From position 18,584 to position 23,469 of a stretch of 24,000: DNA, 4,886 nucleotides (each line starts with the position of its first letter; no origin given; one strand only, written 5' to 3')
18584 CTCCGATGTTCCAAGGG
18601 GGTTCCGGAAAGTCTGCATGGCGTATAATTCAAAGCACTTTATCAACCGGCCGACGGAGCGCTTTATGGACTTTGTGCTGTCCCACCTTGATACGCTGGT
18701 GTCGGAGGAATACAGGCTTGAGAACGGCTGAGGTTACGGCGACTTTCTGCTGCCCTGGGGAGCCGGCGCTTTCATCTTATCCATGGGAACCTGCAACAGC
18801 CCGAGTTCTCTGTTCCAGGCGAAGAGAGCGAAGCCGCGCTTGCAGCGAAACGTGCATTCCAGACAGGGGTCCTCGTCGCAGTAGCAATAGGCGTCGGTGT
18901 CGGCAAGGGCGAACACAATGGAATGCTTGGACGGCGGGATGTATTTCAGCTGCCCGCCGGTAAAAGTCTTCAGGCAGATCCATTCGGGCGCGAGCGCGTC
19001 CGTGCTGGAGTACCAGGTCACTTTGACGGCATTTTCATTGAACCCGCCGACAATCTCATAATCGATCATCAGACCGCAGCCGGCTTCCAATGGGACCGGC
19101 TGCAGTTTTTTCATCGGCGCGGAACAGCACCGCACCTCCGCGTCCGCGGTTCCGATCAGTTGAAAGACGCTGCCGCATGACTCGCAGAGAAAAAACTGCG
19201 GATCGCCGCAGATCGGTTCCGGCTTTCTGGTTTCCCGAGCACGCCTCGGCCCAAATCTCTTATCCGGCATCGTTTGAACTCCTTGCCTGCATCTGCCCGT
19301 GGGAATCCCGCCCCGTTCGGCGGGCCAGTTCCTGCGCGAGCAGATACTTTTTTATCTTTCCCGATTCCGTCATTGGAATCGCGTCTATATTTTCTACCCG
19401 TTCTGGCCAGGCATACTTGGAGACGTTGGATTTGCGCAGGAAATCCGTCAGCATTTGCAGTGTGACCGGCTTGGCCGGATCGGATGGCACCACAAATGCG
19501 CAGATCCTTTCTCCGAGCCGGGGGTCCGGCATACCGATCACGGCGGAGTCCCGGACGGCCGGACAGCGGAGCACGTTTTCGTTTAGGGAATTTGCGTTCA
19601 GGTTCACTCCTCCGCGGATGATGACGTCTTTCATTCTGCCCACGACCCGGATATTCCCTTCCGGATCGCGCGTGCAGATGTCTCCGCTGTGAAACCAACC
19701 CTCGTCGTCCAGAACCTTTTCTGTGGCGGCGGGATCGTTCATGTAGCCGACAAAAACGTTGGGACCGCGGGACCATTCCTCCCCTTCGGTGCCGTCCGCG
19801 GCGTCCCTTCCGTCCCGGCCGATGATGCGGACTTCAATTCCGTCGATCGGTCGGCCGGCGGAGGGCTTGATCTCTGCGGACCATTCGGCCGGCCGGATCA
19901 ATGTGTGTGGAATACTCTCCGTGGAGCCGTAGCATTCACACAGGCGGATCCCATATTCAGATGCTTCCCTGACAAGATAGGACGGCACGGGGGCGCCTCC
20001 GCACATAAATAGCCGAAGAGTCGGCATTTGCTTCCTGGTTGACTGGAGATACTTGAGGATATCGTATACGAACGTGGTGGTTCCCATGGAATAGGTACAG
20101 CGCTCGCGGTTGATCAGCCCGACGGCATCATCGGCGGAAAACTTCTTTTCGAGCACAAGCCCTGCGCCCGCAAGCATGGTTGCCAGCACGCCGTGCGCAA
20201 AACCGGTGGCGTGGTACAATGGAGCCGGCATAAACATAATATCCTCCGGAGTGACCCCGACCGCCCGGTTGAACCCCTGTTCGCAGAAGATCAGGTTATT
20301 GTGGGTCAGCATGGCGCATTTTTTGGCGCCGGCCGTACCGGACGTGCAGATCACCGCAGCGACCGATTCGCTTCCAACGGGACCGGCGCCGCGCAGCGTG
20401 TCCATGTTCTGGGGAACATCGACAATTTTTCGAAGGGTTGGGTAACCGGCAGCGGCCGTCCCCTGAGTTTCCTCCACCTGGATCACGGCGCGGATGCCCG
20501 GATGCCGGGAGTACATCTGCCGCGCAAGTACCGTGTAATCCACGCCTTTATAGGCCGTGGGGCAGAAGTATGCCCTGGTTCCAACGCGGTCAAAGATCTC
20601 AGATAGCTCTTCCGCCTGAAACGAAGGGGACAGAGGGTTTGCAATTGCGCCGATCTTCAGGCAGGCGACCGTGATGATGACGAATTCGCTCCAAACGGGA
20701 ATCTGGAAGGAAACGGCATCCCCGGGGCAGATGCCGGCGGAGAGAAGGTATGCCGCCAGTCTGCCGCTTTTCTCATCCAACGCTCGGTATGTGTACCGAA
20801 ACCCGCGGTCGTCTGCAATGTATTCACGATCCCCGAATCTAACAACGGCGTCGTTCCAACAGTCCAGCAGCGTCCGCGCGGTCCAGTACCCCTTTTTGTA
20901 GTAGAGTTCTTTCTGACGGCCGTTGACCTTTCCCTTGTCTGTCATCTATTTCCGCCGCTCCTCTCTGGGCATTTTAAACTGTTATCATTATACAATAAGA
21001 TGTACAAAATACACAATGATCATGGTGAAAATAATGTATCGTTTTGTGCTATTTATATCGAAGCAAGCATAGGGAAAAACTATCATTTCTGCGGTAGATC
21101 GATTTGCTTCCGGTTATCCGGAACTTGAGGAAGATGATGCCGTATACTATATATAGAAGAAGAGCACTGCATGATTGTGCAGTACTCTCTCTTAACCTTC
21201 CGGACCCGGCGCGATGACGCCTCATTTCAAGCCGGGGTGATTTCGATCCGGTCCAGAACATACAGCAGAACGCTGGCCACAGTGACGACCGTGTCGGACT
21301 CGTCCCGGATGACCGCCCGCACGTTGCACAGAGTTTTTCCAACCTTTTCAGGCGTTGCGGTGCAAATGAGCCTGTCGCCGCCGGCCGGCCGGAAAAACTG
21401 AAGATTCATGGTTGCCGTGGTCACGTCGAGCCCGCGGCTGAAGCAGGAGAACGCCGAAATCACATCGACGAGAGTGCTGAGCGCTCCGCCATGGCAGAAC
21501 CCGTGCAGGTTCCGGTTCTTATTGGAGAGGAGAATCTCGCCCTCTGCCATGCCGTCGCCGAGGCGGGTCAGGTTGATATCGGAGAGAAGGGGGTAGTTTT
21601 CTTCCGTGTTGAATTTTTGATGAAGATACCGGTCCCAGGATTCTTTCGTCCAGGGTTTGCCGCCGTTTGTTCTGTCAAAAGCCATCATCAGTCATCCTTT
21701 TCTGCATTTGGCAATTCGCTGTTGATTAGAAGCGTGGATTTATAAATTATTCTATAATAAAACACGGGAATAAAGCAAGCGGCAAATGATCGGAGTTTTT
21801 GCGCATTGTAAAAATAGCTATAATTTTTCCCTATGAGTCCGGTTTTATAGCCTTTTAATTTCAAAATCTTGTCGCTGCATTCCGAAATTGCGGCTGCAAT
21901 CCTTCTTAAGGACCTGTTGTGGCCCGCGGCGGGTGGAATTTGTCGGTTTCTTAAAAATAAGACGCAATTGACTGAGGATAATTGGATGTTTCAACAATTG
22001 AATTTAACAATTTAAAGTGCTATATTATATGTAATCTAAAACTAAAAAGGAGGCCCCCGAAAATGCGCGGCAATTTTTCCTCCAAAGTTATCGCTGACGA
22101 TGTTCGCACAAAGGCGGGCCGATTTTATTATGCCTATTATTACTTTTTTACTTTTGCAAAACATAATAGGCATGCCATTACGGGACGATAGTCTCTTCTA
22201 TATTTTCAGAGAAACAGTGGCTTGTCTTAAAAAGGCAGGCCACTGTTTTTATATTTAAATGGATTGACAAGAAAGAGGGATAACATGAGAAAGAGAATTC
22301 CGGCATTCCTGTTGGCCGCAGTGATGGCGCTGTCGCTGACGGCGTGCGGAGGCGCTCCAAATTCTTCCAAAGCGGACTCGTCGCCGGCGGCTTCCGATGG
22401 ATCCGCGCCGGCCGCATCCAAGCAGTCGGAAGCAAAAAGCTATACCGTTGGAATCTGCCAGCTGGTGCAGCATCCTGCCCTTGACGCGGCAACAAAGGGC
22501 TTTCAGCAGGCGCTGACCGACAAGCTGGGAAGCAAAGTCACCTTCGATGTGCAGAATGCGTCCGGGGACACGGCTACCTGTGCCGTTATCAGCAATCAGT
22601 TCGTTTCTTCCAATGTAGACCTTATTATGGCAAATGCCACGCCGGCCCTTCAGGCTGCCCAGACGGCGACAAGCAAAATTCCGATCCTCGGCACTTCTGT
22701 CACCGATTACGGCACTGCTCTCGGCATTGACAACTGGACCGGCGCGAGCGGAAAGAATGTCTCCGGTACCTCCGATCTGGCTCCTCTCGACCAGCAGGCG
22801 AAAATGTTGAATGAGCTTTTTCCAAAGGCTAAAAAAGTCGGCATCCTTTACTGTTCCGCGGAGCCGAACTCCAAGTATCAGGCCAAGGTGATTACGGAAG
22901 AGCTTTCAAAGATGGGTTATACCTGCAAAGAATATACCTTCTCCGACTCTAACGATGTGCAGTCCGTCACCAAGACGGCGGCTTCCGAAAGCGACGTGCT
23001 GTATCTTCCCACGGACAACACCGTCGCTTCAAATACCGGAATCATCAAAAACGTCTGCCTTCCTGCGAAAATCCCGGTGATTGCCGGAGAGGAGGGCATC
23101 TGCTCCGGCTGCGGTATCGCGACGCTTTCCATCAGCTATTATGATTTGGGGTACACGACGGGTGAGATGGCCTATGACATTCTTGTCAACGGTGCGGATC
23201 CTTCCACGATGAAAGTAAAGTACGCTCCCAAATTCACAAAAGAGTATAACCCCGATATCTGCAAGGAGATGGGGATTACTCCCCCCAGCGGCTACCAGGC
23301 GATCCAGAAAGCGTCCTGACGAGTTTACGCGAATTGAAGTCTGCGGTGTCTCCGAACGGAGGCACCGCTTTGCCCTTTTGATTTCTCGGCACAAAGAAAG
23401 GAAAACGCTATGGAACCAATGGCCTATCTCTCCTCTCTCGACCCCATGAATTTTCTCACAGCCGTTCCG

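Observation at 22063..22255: Tyr/Phe-rich leader peptide with three mutually exclusive helices: a ribosome-mediated attenuator upstream of an ABC uptake operon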

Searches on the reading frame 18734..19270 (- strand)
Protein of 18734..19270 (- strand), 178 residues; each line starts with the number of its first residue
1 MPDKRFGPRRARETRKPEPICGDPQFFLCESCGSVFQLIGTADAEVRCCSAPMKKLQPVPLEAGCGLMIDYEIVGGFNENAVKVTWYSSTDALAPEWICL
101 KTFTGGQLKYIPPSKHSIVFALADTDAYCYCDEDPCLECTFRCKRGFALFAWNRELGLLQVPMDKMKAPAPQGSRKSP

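Call 10: search_protein_families(library=pfam, proteins=[window:18734-19270:-])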
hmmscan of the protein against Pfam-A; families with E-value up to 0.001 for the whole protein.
window:18734-19270:- (178 aa): 1 family
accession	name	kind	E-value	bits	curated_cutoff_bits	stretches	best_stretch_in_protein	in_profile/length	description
PF06397.17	Desulfoferrod_N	-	0.00085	19.4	23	0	25-56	5-36/36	Desulfoferrodoxin, N-terminal domain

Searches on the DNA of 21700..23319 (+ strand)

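Call 3: search_rna_families(source=window, start=21700, end=22500, threshold=evalue, max_evalue=10, show_alignments=3)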
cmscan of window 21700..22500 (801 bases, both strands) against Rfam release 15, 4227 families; matches with E-value up to 10: 13.
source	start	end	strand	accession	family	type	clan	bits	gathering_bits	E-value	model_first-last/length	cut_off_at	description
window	21989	22065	+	RF02934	caiA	Gene; sRNA;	-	27.1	55.5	0.032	1-78/78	no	caiA RNA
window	22276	22344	+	RF01783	b55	Gene; sRNA;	-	21.2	70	0.52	1-61/61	no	Mycobacterium B11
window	22210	22315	+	RF00516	ylbH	Cis-reg; leader;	-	19.4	50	0.12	1-122/122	no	ylbH leader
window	22190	22269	+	RF03480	mir-1284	Gene; miRNA;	-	19.1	80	1.5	1-92/92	no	mir-1284 microRNA precursor family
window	22210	22250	+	RF03578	mir-3910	Gene; miRNA;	-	18.7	95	0.9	1-82/82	no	mir-3910 microRNA precursor family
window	22202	22251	+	RF00480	HIV_FE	Cis-reg; frameshift_element;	-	18.5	45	8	1-52/52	no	HIV Ribosomal frameshift signal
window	21730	21836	+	RF01471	rliB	Gene; sRNA;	-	16.3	40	0.94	1-360/360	no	Listeria sRNA rliB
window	22158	22248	+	RF02617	SSRC10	Gene; sRNA;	-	15.9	56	2.9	1-113/113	no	Streptococcus sRNA 10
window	22165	22251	-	RF00140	Alpha_RBS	Cis-reg;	-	15.2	38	0.63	1-110/110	no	Alpha operon ribosome binding site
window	22228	22267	-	RF01388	isrD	Gene; sRNA;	-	15.1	37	4.3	1-51/51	no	isrD Hfq binding RNA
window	21961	22078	+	RF02670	scaDm46E3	Gene; snRNA; snoRNA; scaRNA;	-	15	61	2.2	1-137/137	no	small Cajal body-specific RNA Dm46E3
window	22011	22042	-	RF01335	CRISPR-DR22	Gene; CRISPR;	-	13.5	50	8.3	1-36/36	no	CRISPR RNA direct repeat element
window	21804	21907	+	RF02887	mgtC_leader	Cis-reg; leader;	-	13.1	48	9.3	1-114/114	no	Salmonella mgtC leader RNA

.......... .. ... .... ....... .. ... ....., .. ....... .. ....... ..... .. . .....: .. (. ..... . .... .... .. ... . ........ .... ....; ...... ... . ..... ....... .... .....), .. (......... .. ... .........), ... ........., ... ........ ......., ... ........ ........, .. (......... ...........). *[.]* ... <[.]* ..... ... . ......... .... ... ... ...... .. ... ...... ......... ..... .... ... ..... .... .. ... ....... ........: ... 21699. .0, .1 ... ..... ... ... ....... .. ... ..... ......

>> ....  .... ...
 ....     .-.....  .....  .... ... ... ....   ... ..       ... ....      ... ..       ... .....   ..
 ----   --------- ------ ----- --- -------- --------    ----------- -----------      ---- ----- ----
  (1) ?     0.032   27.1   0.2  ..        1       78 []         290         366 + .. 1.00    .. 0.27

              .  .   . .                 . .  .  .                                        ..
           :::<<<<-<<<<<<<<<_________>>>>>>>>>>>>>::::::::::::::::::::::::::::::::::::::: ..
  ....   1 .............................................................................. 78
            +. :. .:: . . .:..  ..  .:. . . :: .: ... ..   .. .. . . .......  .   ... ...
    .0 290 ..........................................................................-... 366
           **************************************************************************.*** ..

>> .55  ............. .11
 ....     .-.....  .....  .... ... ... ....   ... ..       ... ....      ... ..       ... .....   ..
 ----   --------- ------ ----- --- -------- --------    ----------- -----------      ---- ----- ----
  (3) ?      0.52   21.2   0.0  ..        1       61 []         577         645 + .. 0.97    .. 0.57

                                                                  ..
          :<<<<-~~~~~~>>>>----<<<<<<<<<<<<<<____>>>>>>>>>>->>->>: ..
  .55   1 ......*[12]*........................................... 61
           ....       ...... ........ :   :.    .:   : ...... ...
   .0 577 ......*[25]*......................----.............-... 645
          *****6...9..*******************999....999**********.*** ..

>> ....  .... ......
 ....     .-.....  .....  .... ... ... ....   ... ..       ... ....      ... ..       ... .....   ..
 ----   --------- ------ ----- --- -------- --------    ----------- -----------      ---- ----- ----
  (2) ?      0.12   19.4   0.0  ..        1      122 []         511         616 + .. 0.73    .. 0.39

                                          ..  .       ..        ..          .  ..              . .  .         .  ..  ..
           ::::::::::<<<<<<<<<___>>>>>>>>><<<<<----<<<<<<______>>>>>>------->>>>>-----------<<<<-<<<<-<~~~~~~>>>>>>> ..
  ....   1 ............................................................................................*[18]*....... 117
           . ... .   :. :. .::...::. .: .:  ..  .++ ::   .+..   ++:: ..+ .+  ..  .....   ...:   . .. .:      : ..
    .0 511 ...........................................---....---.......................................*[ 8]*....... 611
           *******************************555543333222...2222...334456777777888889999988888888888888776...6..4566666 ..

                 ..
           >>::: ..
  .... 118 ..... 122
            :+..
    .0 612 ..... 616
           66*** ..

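Call 19: search_rna_families(sources=[L001, L002, L003, L004, L005, L006, L007, L008, L009, L010, L011, L012, L013, L014, L015, L016, L017, L018, L019, L020], threshold=gathering)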
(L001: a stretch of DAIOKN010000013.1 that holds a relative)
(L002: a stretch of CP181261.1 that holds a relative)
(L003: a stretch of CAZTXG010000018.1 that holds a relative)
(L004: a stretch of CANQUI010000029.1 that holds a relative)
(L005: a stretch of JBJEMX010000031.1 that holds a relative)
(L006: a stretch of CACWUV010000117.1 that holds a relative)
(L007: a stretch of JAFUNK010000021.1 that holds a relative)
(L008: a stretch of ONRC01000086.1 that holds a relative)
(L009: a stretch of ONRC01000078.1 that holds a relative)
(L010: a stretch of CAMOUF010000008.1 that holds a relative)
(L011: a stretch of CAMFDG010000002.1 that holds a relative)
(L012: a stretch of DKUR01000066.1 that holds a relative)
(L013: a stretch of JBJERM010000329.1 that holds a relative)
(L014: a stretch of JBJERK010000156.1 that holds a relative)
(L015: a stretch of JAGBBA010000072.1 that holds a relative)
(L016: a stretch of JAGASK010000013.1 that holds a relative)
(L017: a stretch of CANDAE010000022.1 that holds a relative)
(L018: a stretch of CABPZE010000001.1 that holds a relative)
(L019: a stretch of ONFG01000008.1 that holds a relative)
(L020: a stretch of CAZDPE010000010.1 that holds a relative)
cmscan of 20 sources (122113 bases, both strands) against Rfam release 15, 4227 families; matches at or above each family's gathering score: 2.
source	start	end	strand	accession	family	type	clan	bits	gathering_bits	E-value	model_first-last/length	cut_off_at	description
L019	490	562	+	RF00005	tRNA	Gene; tRNA;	CL00001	67.7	29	2.5e-12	1-71/71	no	tRNA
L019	583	663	+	RF00005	tRNA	Gene; tRNA;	CL00001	54.5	29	1.1e-08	1-71/71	no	tRNA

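Call 20: search_rna_families(sources=[L021, L022, L023, L024, L025, L026, L027, L028, L029, L030, L031, L032, L033, L034, L035, L036, L037, L038, L039, L040], threshold=gathering)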
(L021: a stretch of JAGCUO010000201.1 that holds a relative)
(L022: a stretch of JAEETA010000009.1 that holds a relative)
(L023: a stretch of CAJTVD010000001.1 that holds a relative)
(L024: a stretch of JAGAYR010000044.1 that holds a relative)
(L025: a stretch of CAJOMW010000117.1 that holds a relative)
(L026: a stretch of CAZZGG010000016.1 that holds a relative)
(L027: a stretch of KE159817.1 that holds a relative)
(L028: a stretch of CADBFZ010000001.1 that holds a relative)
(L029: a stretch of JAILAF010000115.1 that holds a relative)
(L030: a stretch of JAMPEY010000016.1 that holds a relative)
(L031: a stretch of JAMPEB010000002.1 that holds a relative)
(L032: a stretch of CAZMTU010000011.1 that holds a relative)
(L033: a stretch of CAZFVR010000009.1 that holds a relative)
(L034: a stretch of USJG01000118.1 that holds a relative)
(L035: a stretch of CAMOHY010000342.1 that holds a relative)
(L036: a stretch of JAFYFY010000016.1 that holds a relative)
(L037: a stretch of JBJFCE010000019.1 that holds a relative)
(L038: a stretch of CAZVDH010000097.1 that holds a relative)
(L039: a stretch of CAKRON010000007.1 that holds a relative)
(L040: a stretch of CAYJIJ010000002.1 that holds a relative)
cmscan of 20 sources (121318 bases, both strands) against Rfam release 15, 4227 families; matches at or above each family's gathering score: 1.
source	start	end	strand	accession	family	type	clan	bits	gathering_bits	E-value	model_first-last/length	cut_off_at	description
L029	5817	5980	+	RF01699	Clostridiales-1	Gene; sRNA;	-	80.8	48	5.5e-16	1-166/166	no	Clostridiales-1 RNA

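Call 21: search_rna_families(sources=[L041, L042, L043, L044, L045, L046, L047, L048, L049, L050, L051, L052, L053, L054, L055, window], threshold=gathering)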
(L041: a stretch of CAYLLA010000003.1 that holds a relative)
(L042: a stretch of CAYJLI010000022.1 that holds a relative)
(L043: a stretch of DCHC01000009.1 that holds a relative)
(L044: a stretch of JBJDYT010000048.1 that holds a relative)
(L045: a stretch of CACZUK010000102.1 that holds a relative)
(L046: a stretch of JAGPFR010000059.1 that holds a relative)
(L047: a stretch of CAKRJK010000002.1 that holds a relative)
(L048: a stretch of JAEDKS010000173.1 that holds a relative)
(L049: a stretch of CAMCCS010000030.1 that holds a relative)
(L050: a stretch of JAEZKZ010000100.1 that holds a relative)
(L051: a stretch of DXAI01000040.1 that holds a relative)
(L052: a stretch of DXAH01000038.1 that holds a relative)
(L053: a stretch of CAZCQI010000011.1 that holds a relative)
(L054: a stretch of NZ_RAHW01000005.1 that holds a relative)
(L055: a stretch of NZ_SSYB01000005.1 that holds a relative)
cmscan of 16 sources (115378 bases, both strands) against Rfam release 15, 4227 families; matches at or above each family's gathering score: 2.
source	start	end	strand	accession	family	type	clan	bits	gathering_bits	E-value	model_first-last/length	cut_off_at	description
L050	2610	2851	+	RF00230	T-box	Cis-reg; leader;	-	98.8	93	2.8e-20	1-219/219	no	T-box leader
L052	5727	5775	+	RF01068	Guanidine-II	Cis-reg; riboswitch;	-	35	32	0.0047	1-48/48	no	Guanidine-II riboswitch aptamer (mini-ykkC)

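Call 31: search_rna_families(source=L050, start=2500, end=3000, threshold=gathering, show_alignments=1)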
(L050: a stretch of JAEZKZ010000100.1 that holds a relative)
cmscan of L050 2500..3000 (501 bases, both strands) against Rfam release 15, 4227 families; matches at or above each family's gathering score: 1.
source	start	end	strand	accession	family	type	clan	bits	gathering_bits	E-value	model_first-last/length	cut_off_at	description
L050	2610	2851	+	RF00230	T-box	Cis-reg; leader;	-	98.8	93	1.2e-22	1-219/219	no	T-box leader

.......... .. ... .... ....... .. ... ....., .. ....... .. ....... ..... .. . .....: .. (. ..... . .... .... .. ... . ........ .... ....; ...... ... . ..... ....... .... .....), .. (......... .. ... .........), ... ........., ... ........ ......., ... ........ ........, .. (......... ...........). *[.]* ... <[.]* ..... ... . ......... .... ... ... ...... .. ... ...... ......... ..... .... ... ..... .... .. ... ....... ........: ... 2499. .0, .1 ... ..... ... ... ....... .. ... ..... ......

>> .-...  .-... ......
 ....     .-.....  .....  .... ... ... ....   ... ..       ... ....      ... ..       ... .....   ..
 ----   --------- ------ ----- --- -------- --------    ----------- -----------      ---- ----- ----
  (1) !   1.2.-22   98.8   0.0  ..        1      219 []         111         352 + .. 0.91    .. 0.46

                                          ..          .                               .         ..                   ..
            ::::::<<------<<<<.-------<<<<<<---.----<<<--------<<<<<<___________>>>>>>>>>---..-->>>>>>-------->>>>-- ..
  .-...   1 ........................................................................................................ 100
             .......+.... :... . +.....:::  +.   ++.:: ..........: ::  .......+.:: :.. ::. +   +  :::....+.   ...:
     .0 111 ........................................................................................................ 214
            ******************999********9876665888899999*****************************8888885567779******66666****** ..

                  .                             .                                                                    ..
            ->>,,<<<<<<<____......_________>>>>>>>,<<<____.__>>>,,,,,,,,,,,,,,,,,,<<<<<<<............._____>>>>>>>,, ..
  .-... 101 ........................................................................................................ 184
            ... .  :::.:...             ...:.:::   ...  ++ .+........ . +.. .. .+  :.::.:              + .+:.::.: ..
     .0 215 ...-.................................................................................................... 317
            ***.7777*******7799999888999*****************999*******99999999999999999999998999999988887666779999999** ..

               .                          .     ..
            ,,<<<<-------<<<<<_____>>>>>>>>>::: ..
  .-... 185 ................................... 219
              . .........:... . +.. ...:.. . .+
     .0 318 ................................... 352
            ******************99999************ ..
